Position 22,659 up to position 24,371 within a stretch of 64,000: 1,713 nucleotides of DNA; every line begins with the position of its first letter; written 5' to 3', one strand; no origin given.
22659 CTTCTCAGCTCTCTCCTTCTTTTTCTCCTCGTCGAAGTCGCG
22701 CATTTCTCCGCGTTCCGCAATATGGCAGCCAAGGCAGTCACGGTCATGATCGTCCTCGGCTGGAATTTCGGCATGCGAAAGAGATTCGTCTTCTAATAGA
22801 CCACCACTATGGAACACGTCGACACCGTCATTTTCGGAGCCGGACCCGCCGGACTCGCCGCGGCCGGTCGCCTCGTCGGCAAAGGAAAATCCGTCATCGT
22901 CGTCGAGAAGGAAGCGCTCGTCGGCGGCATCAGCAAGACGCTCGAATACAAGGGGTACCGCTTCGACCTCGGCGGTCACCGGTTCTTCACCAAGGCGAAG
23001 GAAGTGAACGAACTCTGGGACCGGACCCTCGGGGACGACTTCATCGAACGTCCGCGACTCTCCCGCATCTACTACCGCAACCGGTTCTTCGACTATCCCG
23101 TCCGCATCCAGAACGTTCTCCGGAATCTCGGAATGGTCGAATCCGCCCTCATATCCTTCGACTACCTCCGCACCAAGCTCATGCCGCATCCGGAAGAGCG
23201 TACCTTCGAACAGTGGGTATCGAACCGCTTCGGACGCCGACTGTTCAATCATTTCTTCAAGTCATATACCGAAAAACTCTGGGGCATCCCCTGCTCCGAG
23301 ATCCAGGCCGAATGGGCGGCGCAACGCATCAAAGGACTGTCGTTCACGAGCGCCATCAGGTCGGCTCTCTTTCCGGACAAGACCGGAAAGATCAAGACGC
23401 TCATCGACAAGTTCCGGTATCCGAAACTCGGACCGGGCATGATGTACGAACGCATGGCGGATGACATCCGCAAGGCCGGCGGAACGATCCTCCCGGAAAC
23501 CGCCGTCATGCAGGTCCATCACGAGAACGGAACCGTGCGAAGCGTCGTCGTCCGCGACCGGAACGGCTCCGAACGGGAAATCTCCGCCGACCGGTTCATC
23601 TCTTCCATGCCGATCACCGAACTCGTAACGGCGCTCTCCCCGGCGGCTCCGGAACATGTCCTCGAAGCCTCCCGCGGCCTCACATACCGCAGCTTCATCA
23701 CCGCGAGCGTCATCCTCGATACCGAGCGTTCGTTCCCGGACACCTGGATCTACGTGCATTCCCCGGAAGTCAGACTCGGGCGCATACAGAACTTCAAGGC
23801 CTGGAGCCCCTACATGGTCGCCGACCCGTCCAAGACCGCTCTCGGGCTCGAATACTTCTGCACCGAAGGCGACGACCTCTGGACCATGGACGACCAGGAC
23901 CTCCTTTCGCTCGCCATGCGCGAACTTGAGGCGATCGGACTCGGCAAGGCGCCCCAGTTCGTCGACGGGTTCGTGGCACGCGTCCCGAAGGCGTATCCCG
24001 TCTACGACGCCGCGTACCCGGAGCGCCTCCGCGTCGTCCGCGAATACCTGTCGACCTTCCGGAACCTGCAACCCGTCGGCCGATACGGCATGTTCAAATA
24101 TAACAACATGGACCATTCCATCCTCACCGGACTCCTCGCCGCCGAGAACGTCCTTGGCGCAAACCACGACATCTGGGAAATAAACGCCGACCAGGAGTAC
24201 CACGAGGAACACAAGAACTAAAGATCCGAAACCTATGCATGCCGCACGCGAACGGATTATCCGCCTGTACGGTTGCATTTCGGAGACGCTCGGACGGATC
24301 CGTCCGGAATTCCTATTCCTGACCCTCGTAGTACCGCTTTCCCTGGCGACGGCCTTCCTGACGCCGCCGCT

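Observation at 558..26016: Expansion of GT-C membrane glycosyltransferases (six ArnT/PMT-like paralogs plus DUF2142) with a complete polyprenol-phosphate-sugar supply line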

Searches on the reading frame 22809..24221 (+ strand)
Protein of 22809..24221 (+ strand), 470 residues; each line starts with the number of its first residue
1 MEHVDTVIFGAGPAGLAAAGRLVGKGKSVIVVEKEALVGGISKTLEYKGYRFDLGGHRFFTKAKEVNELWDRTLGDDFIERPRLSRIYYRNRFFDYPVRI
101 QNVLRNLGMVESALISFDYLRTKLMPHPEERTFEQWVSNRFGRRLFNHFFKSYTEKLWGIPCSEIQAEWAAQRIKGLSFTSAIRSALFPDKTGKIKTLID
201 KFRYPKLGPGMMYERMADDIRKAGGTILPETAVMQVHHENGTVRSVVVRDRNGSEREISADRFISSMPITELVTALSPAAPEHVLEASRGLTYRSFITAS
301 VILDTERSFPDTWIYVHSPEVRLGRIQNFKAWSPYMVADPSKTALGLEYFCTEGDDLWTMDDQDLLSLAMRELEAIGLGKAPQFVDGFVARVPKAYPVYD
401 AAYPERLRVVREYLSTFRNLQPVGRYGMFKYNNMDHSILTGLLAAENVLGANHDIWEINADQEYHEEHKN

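Call 3: search_protein_families(library=pfam, proteins=[window:22809-24221:+], max_evalue=0.01)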
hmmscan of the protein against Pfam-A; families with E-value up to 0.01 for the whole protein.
window:22809-24221:+ (470 aa): 13 families
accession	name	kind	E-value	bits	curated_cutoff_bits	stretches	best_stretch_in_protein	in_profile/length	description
PF01593.30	Amino_oxidase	-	3.6e-25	89.6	19.8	1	14-449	2-443/443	Flavin containing amine oxidoreductase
PF13450.12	NAD_binding_8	-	8.9e-13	48.8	21.9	1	8-72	1-67/68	NAD(P)-binding Rossmann-like domain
PF00890.30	FAD_binding_2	-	2.5e-10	40.6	20.4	2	5-40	1-36/414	FAD binding domain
PF12831.13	FAD_oxidored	-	2.5e-09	37.4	27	1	5-41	1-37/416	FAD dependent oxidoreductase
PF01266.30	DAO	-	2e-06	28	27.9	1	5-42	1-39/353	FAD dependent oxidoreductase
PF01494.25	FAD_binding_3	-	3.4e-06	27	22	1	4-35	2-33/349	FAD binding domain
PF00070.33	Pyr_redox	-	0.00032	21.6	22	0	6-36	2-32/82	Pyridine nucleotide-disulphide oxidoreductase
PF07992.20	Pyr_redox_2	-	0.00035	20.5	26.1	1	5-45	2-44/291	Pyridine nucleotide-disulphide oxidoreductase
PF03275.19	GLF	-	0.00099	19.3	26.3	0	149-174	2-26/203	UDP-galactopyranose mutase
PF03486.20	HI0933_like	-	0.0017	18.3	50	1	5-39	2-36/244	HI0933-like protein Rossmann domain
PF05834.18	Lycopene_cycl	-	0.0021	17.6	23.4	0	5-34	1-32/380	Lycopene cyclase protein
PF13738.12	Pyr_redox_3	-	0.0057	16.4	30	1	7-41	1-36/305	Pyridine nucleotide-disulphide oxidoreductase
PF01946.23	Thi4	-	0.0093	15.7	26.2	1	4-40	18-55/235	Thi4 family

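Call 15: search_solved_structures(query=window:22809-24221:+, max_evalue=0.01)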
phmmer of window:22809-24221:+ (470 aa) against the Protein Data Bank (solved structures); distinct sequences matched with E-value up to 0.01: 43.
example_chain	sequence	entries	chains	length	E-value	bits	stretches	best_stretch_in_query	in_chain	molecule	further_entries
3uka_A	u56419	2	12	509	3.2e-23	85.2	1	4-343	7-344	UDP-galactopyranose mutase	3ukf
3ukl_A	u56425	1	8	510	3.3e-23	85.2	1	4-343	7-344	UDP-galactopyranose mutase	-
3ukh_A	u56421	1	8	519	3.5e-23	85.1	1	4-343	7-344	UDP-galactopyranose mutase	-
4u8l_A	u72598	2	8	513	3.7e-23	85.1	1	4-341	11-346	UDP-galactopyranose mutase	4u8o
3ute_A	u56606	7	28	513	6.6e-23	84.2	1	4-341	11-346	UDP-galactopyranose mutase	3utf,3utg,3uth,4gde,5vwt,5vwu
3ukq_A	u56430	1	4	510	7.9e-23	84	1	4-342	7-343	UDP-galactopyranose mutase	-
3ukk_A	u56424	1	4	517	8.9e-23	83.8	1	4-343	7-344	UDP-galactopyranose mutase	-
4u8k_A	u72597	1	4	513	1.5e-22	83.1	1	4-341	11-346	UDP-galactopyranose mutase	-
3ukp_A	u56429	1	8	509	1.7e-22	82.8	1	4-342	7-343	UDP-galactopyranose mutase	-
4u8m_A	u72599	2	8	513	5.1e-22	81.3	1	4-276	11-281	UDP-galactopyranose mutase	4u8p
4u8j_A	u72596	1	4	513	5.5e-22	81.2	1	4-341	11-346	UDP-galactopyranose mutase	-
4u8i_A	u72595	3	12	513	8.5e-22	80.5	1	4-341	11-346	UDP-galactopyranose mutase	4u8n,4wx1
5hhf_A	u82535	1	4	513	1.6e-21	79.6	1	4-341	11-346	UDP-galactopyranose mutase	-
4dsg_A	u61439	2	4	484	3.6e-18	68.6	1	6-219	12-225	UDP-galactopyranose mutase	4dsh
3hdq_A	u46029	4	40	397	8.9e-14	54.1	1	5-171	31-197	UDP-galactopyranose mutase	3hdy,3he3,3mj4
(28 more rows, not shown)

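Call 35: search_protein_families(library=ncbifam, proteins=[window:22809-24221:+], max_evalue=0.001)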
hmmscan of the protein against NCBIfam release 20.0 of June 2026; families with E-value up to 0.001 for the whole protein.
window:22809-24221:+ (470 aa): 44 families (the best 25 are shown)
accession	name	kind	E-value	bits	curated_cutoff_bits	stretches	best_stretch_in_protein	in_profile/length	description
NF005548.0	PRK07208.1-4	equivalog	1e-206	687.3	389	1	4-469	4-472/488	hypothetical protein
NF005545.0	PRK07208.1-1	equivalog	1.8e-170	567.6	451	1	2-467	6-482/504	hypothetical protein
NF005546.0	PRK07208.1-2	equivalog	1.7e-154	515.3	418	2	78-469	111-526/527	hypothetical protein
NF005547.0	PRK07208.1-3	equivalog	1.6e-117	393.1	380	1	5-467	6-460/465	hypothetical protein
NF005549.0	PRK07208.1-5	equivalog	2.6e-109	366.1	587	2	79-467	113-533/534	hypothetical protein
NF005560.0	PRK07233.1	equivalog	1.9e-29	102.8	252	1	7-413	4-395/435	hypothetical protein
TIGR02734.1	crtI_fam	subfamily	5.2e-16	58.4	238.1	1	7-87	2-80/504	phytoene desaturase family protein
TIGR00031.1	UDP-GALP_mutase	equivalog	5.3e-13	48.7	303.75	1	5-179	3-179/378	UDP-galactopyranose mutase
NF008841.0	PRK11883.1-1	equivalog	5.7e-13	48.6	517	2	177-426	196-427/453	protoporphyrinogen oxidase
TIGR02733.1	desat_CrtD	equivalog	2.8e-11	42.8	549.7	1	6-56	4-54/492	C-3',4' desaturase CrtD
TIGR02730.1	carot_isom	equivalog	1.9e-10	40.2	586.9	1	5-62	2-59/493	carotenoid isomerase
TIGR02731.1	phytoene_desat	equivalog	5.1e-10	38.7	569.4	1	214-448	217-452/453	15-cis-phytoene desaturase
NF042421.1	hydcarot_desat_CrtD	equivalog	6.2e-10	38.1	500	1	6-71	4-68/487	1-hydroxycarotenoid 3,4-desaturase CrtD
NF058655.1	CrtID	equivalog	2.9e-09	36.3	640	1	7-57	2-52/478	bifunctional phytoene desaturase/3,4-desaturase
TIGR03467.1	HpnE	equivalog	3.1e-09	36.7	283.05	1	7-88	2-85/430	hydroxysqualene dehydroxylase HpnE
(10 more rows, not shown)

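Call 41: search_solved_structures(query=window:22809-24221:+, max_evalue=1e-20, show_alignments=1)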
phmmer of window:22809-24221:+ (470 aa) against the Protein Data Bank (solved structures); distinct sequences matched with E-value up to 1e-20: 13.
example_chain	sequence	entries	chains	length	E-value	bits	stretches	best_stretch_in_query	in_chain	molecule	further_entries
3uka_A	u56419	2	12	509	3.2e-23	85.2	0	4-343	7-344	UDP-galactopyranose mutase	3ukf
3ukl_A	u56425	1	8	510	3.3e-23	85.2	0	4-343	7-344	UDP-galactopyranose mutase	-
3ukh_A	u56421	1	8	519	3.5e-23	85.1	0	4-343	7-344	UDP-galactopyranose mutase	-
4u8l_A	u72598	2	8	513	3.7e-23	85.1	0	4-341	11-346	UDP-galactopyranose mutase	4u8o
3ute_A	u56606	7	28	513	6.6e-23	84.2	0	4-341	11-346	UDP-galactopyranose mutase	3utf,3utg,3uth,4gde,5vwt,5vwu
3ukq_A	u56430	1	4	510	7.9e-23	84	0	4-342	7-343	UDP-galactopyranose mutase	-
3ukk_A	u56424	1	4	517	8.9e-23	83.8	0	4-343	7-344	UDP-galactopyranose mutase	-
4u8k_A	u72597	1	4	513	1.5e-22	83.1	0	4-341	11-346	UDP-galactopyranose mutase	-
3ukp_A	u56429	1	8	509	1.7e-22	82.8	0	4-342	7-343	UDP-galactopyranose mutase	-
4u8m_A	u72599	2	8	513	5.1e-22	81.3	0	4-276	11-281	UDP-galactopyranose mutase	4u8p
4u8j_A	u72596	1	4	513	5.5e-22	81.2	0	4-341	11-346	UDP-galactopyranose mutase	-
4u8i_A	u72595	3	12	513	8.5e-22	80.5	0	4-341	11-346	UDP-galactopyranose mutase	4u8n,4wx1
5hhf_A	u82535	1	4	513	1.6e-21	79.6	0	4-341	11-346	UDP-galactopyranose mutase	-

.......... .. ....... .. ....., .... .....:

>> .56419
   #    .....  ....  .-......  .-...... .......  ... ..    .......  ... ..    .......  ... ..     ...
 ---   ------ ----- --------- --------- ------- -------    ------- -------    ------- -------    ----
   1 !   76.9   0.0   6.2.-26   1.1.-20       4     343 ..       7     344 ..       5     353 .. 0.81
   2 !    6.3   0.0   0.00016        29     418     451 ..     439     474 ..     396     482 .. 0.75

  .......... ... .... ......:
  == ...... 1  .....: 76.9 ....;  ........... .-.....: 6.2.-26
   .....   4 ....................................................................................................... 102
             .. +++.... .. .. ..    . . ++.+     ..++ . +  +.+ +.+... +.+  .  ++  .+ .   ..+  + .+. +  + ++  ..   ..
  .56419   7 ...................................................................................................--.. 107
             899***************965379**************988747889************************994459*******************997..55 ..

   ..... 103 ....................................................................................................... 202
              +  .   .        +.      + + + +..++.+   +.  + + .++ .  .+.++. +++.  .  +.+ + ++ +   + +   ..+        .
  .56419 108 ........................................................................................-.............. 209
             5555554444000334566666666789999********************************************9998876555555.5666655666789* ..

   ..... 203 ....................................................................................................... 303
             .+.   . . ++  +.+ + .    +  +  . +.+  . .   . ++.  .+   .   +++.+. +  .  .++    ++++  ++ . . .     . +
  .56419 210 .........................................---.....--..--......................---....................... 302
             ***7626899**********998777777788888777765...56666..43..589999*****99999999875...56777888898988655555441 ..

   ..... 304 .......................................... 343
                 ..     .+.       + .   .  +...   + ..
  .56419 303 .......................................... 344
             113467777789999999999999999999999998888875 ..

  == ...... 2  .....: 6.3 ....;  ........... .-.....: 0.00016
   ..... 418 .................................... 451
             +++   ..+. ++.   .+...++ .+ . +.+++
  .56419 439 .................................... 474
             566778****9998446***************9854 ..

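Call 53: find_encoding_contigs(protein=window:22809-24221:+, flank=10000, max_places=3)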
Protein window:22809-24221:+ (470 aa): no gene with exactly this product is on record in the collection.

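Call 69: find_homologous_proteins(query=window:22809-24221:+, max_evalue=1e-10)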
Query window:22809-24221:+ (470 aa): 8000 proteins with E <= 1e-10 among 8000 candidates; the best 120 are listed.
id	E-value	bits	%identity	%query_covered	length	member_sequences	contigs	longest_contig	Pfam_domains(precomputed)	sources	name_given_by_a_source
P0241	0.0e+0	1084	100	100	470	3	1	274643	PF01266.31,PF01593.31,PF13450.13,PF00890.31,PF01494.26,PF12831.14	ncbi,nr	ncbi:MAG: NAD(P)/FAD-dependent oxidoreductase [Candidatus Moranbacteria bacterium]|nr:NAD(P)/FAD-dep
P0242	1.4e-271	919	83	100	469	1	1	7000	PF01266.31,PF01593.31,PF13450.13,PF00890.31,PF07992.21,PF03486.21,PF01494.26,PF12831.14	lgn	-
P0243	3.3e-269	911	82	100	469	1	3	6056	PF03275.20,PF01266.31,PF01593.31,PF13450.13,PF00890.31,PF07992.21,PF03486.21,PF12831.14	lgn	-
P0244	7.4e-247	837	75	100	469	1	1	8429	PF01266.31,PF01593.31,PF13450.13,PF00890.31,PF07992.21,PF03486.21,PF01494.26,PF12831.14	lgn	-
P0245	8.5e-247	837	74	99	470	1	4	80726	PF03275.20,PF01266.31,PF01593.31,PF13450.13,PF03486.21,PF12831.14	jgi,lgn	-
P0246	1.9e-234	797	70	99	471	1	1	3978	PF01593.31,PF13450.13,PF12831.14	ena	-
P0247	2.7e-234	796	72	99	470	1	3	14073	PF01946.24,PF01593.31,PF13450.13,PF12831.14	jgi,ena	-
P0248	1.8e-231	787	70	99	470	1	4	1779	PF01266.31,PF01593.31,PF13450.13,PF00890.31,PF07992.21,PF03486.21,PF12831.14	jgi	-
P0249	1.2e-230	784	71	99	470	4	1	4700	PF03275.20,PF01593.31,PF13450.13,PF03486.21,PF12831.14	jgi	-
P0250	2.7e-230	783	70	100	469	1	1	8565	PF01593.31,PF13450.13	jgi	jgi:protoporphyrinogen oxidase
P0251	1.9e-229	780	69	100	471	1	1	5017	PF01946.24,PF01593.31,PF13450.13,PF00890.31,PF07992.21,PF03486.21,PF12831.14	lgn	-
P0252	5.1e-229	779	70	100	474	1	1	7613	PF01946.24,PF01266.31,PF01593.31,PF13450.13,PF00890.31,PF07992.21,PF00070.34,PF03486.21,PF01494.26,PF12831.14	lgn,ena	-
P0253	9.8e-229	778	70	100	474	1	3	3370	PF01946.24,PF01266.31,PF01593.31,PF13450.13,PF00890.31,PF07992.21,PF00070.34,PF03486.21,PF01494.26,PF12831.14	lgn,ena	-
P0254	3.1e-228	776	69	99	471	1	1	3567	PF03275.20,PF01593.31,PF13450.13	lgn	-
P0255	2.1e-227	773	70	99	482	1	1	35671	PF01593.31,PF13450.13,PF07992.21,PF03486.21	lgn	-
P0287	1.1e-204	699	64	93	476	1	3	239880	PF01266.31,PF01593.31,PF13450.13,PF00890.31,PF07992.21,PF03486.21,PF12831.14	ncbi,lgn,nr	ncbi:MAG: NAD(P)/FAD-dependent oxidoreductase [Geobacter sp.]|nr:NAD(P)/FAD-dependent oxidoreductase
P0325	3.2e-179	614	54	100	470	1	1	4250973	PF01946.24,PF01266.31,PF01593.31,PF13450.13,PF00890.31,PF07992.21,PF00070.34,PF13738.13,PF01494.26,PF12831.14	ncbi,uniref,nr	ncbi:15-cis-phytoene desaturase [Anaerohalosphaera lusitana]|uniref:15-cis-phytoene desaturase n=1 T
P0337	1.6e-177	609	56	95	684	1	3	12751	PF01946.24,PF03275.20,PF01593.31,PF13450.13,PF04138.21,PF12831.14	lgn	-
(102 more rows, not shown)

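Call 70: find_encoding_contigs(protein=P0325, flank=7000, max_places=1)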
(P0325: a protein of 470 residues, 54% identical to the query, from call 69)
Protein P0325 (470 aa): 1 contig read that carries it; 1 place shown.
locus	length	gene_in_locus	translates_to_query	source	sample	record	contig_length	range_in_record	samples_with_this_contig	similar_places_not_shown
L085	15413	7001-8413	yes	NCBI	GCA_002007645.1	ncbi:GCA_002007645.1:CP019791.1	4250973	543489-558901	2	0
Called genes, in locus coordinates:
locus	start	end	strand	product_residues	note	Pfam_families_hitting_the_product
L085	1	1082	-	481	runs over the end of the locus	PF00884:Sulfatase, PF01663:Phosphodiest, PF16347:SGSH_C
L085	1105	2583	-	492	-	PF00884:Sulfatase, PF01663:Phosphodiest, PF16347:SGSH_C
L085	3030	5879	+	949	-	PF00005:ABC_tran (faint), PF02463:SMC_N (faint), PF13191:AAA_16 (faint), PF13555:AAA_29 (faint), PF20703:nSTAND1 (faint), PF17760:UvrA_inter, PF00684:DnaJ_CXXCXGXG (faint), PF17755:UvrA_DNA-bind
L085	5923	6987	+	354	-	PF01008:IF-2B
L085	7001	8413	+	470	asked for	PF00070:Pyr_redox (faint), PF00890:FAD_binding_2 (faint), PF01266:DAO (faint), PF01494:FAD_binding_3 (weak), PF01593:Amino_oxidase, PF01946:Thi4 (weak), PF13450:NAD_binding_8, PF13738:Pyr_redox_3 (weak), +2 more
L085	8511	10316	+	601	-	-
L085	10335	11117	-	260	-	-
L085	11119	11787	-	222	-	-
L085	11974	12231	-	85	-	PF01106:NifU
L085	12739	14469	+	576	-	PF02776:TPP_enzyme_N, PF00205:TPP_enzyme_M, PF02775:TPP_enzyme_C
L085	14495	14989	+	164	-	PF01842:ACT, PF22629:ACT_AHAS_ss, PF13710:ACT_5, PF10369:ALS_ss_C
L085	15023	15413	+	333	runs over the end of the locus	PF00670:AdoHcyase_NAD (faint), PF07991:KARI_N, PF01450:KARI_C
